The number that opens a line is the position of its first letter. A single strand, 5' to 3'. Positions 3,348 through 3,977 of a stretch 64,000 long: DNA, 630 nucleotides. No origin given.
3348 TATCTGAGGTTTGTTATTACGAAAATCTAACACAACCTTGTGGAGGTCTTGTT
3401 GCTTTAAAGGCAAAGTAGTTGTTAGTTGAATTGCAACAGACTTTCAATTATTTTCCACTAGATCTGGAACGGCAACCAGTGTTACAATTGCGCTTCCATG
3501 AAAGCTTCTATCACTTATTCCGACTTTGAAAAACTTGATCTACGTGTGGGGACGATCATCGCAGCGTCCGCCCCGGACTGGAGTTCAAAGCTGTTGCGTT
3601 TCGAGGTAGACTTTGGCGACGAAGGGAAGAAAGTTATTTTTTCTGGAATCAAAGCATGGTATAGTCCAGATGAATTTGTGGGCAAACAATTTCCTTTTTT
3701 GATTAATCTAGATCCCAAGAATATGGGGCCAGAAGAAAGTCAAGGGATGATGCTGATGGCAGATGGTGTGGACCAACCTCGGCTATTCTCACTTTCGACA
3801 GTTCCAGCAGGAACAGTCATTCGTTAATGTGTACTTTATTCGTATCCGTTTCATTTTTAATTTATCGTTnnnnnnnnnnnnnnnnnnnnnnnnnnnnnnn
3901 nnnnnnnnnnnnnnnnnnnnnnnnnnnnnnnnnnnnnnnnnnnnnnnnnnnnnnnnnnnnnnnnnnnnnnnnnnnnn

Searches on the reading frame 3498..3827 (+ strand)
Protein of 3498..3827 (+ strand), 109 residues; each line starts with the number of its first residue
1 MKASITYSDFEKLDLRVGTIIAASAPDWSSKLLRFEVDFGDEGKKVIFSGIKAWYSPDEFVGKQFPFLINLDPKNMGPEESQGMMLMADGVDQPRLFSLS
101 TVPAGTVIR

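Call 7: search_protein_families(library=pfam, proteins=[window:3498-3827:+], max_evalue=10)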
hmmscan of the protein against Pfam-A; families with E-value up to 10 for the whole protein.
window:3498-3827:+ (109 aa): 2 families
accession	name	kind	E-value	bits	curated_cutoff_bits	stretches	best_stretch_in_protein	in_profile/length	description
PF01588.26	tRNA_bind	-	7.5e-15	55.2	27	1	15-93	1-81/96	Putative tRNA binding domain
PF22989.2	DUF7030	-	0.26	11.8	27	1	10-42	21-53/60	Domain of unknown function (DUF7030)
